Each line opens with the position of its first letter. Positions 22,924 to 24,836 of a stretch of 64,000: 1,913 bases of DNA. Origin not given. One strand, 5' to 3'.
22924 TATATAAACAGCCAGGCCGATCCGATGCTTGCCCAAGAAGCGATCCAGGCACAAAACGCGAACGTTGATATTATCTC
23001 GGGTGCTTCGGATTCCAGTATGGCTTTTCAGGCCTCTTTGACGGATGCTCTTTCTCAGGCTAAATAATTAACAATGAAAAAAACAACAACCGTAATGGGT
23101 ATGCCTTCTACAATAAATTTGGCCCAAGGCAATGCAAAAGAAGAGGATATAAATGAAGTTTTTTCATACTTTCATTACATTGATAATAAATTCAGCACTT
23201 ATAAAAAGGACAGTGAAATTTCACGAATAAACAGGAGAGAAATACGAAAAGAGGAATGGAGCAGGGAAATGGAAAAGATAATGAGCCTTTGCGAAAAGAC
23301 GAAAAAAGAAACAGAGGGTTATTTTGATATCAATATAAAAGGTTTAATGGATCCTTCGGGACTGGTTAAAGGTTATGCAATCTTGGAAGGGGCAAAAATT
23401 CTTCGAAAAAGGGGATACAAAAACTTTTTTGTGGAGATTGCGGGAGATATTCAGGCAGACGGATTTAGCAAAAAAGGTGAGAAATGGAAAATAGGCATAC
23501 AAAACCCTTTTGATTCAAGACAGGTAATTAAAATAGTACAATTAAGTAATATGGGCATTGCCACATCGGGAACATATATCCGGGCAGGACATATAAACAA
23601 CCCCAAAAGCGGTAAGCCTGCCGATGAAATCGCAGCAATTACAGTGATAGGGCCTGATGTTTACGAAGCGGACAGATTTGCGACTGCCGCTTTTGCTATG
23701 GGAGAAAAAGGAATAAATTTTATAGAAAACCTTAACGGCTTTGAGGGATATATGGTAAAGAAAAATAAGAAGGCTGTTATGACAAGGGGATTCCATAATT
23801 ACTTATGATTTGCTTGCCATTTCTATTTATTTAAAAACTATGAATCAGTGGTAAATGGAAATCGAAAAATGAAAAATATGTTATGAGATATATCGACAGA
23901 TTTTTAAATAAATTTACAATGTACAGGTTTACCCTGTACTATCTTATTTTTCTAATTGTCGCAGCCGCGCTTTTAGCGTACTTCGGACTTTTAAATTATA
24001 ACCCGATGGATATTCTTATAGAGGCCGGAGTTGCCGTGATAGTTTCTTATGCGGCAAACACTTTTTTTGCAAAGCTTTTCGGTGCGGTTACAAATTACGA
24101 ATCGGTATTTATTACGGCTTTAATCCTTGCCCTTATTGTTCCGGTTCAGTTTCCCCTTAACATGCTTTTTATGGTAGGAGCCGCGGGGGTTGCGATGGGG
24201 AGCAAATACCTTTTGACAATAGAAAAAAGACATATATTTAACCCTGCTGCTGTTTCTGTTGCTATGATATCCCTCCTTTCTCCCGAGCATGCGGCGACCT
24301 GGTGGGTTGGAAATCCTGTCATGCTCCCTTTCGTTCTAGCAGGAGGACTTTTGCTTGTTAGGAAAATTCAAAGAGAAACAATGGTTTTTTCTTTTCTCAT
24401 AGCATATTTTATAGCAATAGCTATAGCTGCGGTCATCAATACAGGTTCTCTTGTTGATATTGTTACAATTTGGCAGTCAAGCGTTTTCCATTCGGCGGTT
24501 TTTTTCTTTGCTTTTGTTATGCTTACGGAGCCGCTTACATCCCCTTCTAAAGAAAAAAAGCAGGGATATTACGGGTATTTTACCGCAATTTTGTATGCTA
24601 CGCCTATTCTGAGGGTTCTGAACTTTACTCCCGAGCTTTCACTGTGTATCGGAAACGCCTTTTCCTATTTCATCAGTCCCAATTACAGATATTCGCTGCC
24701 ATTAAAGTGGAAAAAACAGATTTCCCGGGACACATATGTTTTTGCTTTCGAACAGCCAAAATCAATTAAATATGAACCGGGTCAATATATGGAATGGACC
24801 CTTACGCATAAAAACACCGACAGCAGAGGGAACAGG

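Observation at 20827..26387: Compact flavin-based transmembrane redox module: FAD-linked oxidase, secreted FMN-binding protein, ApbE, RnfD/NqrB-FNR fusion, and LLM oxidoreductase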

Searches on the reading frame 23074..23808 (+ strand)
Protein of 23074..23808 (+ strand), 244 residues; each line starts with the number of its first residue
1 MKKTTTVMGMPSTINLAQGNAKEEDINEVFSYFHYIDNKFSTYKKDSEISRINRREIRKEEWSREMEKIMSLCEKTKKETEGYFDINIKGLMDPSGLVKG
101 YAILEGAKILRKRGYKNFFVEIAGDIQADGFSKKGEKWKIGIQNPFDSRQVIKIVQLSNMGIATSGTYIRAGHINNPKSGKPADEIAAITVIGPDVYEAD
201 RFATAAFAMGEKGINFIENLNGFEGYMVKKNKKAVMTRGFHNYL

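Call 3: search_protein_families(library=pfam, proteins=[window:23074-23808:+], max_evalue=0.01)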
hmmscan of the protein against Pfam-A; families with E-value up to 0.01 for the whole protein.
window:23074-23808:+ (244 aa): 1 family
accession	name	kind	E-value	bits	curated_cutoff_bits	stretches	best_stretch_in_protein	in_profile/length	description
PF02424.20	ApbE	-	8.5e-46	157.1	25.6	2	92-225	126-264/266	ApbE family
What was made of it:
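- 23074..23808 (+): Leaderless ApbE, an FAD:protein FMN transferase. Pfam ApbE 157 bits (call 3).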

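Call 4: search_protein_families(library=ncbifam, proteins=[window:23074-23808:+], max_evalue=0.01)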
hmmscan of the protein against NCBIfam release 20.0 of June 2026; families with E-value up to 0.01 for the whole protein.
window:23074-23808:+ (244 aa): 1 family
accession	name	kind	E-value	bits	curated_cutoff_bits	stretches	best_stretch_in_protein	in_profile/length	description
NF007774.0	PRK10461.1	equivalog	4.4e-25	88.3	498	2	93-241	182-343/351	FAD:protein FMN transferase ApbE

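Call 62: search_solved_structures(query=window:23074-23808:+, max_evalue=0.001, show_alignments=2)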
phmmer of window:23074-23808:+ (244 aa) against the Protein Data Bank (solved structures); distinct sequences matched with E-value up to 0.001: 12.
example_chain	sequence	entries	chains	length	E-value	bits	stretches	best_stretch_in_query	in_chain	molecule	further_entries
5mgy_H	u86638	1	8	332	3.1e-23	85.7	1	92-236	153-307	FAD:protein FMN transferase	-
6nxi_A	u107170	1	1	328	4.9e-20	75.3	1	92-225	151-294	FAD:protein FMN transferase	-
7esa_A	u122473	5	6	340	7.8e-20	74.6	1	92-240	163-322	FAD:protein FMN transferase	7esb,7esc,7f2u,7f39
4xgw_A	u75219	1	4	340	1.5e-19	73.7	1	92-233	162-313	FAD:protein FMN transferase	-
2o18_A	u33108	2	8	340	5.1e-19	71.9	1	92-233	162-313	Thiamine biosynthesis lipoprotein apbE | FAD:protein FMN transferase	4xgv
6nxj_A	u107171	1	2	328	1e-18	71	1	92-225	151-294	FAD:protein FMN transferase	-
3pnd_A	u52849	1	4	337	3.1e-18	69.4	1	92-233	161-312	Thiamine biosynthesis lipoprotein ApbE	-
4xgx_A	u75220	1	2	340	9.1e-18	67.8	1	92-233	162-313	FAD:protein FMN transferase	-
1vrm_A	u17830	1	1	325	3.9e-11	46.1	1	92-212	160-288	hypothetical protein TM1553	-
4xdt_A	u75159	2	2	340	3.8e-06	29.8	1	97-234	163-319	FAD:protein FMN transferase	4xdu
4ifu_A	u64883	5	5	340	8.1e-06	28.7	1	97-234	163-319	FAD:protein FMN transferase | Thiamine biosynthesis lipoprotein ApbE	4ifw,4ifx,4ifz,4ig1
7mgt_A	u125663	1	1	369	9.7e-06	28.5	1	97-234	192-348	FAD:protein FMN transferase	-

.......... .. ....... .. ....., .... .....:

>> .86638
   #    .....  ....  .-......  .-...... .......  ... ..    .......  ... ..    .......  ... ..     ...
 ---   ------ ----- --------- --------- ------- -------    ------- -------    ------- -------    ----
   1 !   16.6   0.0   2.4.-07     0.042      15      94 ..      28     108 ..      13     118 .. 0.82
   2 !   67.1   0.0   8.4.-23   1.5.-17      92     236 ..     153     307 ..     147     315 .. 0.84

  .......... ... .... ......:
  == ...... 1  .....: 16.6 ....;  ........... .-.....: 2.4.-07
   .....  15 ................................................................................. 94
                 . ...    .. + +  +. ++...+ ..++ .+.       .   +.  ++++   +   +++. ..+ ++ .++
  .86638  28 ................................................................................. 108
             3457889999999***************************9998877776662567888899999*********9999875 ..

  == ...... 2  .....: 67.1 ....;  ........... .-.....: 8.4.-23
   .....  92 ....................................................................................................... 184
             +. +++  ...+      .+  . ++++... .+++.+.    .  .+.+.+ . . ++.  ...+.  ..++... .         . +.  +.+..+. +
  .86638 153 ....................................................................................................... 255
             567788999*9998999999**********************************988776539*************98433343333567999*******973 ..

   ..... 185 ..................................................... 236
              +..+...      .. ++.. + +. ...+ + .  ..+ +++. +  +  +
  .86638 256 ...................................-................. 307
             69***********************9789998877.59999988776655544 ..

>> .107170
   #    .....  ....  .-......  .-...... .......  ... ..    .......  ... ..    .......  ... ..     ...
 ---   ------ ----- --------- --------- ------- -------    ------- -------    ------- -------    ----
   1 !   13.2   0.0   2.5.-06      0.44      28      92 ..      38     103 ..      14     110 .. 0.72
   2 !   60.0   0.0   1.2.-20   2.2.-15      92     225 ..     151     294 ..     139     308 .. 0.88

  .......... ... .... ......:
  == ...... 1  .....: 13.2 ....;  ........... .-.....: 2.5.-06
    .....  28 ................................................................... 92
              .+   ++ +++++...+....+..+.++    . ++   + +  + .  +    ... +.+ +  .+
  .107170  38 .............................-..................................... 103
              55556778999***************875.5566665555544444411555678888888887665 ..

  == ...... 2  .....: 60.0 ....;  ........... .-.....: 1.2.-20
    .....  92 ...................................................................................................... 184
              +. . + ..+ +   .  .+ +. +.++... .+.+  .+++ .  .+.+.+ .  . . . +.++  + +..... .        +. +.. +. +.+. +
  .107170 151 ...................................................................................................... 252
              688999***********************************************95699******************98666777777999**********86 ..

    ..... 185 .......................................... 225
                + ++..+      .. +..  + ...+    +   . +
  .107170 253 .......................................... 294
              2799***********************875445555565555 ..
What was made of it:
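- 23074..23808 (+): PDB ApbE 5mgy_H matches at E 3e-23; the C-terminal core (residues 92-236) aligns over its full length and there is a ~45-aa deletion in the helical insert (call 62).
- On ApbE FAD:protein FMN transferase: Alignment to 5mgy and 6nxi shows the C-terminal core (residues 92-236) aligned over its full length, with a ~45-aa deletion in the helical insert (call 62).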

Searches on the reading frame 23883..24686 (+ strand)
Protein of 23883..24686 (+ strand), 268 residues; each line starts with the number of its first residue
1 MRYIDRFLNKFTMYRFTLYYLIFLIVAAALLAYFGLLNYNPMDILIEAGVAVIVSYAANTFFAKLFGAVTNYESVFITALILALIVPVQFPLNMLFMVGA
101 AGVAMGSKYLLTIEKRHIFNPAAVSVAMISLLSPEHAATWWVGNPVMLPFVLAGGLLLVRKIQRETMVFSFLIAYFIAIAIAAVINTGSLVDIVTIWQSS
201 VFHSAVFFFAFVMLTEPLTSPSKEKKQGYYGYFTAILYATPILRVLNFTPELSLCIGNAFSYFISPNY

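Call 17: search_solved_structures(query=window:23883-24686:+, max_evalue=1, show_alignments=5)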
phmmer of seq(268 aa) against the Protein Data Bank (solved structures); distinct sequences matched with E-value up to 1: 0.
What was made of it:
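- Tried and rejected: phmmer of the N-terminal domain against PDB (call 17).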

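Call 19: search_solved_structures(query=A2, max_evalue=1, show_alignments=5)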
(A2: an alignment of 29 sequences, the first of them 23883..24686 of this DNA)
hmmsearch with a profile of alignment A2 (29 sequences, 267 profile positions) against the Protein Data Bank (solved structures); distinct sequences matched with E-value up to 1: 3.
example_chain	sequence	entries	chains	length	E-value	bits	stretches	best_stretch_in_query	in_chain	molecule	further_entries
8ahx_D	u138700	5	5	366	0.00036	23.5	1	150-249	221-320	Ion-translocating oxidoreductase complex subunit D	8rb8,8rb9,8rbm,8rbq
7xk3_B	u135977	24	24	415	0.05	16.5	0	143-259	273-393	Na(+)-translocating NADH-quinone reductase subunit B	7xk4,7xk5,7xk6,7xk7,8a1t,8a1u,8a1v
9ud3_B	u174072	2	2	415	0.05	16.5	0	143-259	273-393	Na(+)-translocating NADH-quinone reductase subunit B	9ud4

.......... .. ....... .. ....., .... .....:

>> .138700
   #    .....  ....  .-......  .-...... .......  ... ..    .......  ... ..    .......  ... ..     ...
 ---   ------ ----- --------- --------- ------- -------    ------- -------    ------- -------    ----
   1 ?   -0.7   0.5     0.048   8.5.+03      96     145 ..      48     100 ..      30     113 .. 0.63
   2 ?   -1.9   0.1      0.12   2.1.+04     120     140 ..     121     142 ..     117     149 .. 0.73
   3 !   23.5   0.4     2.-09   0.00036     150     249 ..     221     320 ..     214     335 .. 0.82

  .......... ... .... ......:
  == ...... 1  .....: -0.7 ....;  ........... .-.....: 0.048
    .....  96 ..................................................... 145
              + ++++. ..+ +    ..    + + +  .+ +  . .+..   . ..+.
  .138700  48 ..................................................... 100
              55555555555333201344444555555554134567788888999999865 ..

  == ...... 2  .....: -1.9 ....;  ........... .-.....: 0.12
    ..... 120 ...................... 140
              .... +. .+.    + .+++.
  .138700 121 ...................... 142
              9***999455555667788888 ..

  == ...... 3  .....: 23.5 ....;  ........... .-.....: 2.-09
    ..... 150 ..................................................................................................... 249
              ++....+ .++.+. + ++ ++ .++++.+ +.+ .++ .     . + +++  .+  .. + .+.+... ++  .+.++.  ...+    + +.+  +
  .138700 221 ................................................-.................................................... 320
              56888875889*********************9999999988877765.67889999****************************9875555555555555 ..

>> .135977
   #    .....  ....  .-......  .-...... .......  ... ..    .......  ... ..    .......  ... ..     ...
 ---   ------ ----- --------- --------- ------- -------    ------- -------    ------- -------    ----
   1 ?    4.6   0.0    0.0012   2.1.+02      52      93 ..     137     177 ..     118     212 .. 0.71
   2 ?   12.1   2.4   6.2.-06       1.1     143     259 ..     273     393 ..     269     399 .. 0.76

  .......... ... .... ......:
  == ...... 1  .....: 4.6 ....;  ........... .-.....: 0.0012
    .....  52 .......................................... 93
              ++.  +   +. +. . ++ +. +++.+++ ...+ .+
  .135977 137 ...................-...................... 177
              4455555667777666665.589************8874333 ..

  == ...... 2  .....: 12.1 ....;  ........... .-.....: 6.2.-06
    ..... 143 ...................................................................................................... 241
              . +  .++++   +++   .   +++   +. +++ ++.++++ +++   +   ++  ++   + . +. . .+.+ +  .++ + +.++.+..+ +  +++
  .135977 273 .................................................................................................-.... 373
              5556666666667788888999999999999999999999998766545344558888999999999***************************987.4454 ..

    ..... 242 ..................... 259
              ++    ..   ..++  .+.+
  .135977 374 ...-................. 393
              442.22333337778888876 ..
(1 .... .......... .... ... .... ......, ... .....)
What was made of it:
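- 24237..24251 (+): FNPAA motif (residues 119-123), shared with RnfD. The motif aligns to FNPAMLA at residue 121 of RnfD 8ahx_D (call 19).
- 24285..24305 (+): Seven-residue outward loop EHAATWW (residues 135-141). It is what remains of the loop that carries the flavinylated Thr in NqrB/RnfD. The profile alignment places query 120 at RnfD 121 and query 150 at RnfD 221, which implies a ~70-residue deletion (call 19).
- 24525..24533 (+): T-E-P motif (residues 215-217). E216 aligns with NqrB D346 and with the RnfD TDP motif. The alignment to NqrB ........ and RnfD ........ is in call 19.
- The loop that carries the flavinylated Thr in RnfD is deleted by about 70 residues (call 19).
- Tried and rejected: A profile was needed to reach RnfD and NqrB (call 19).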

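Call 75: search_protein_representatives(protein=window:23883-24686:+)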
Query: 268 residues. Proteins with E-value up to 0.001 (for the whole library): 1523; up to 1e-10: 726; up to 1e-30: 235. The best 150 are listed.
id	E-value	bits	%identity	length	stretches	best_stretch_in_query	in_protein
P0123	9.0e-101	353.6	62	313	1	3-268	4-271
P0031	5.3e-97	341.3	63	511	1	3-268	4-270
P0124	2.7e-72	260.3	50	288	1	2-266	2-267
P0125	6.9e-66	239.3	53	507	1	1-264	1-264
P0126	3.2e-60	220.8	47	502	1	4-267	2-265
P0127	5.8e-60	219.9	61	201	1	3-185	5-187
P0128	1.8e-59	218.3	44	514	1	3-268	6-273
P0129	2.2e-58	214.7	44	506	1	2-268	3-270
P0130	7.6e-57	209.7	46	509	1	4-266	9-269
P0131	1.0e-56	209.3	45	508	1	1-267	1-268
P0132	8.9e-55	202.9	41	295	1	2-267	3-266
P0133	1.2e-54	202.5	43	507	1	3-265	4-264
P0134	1.2e-53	199.3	46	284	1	2-267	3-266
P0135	1.9e-53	198.6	42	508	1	3-267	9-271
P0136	2.3e-53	198.3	43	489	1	1-264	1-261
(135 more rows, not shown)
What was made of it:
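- Most of the 150 listed are about 480-530 aa, i.e. the fused form (call 75).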
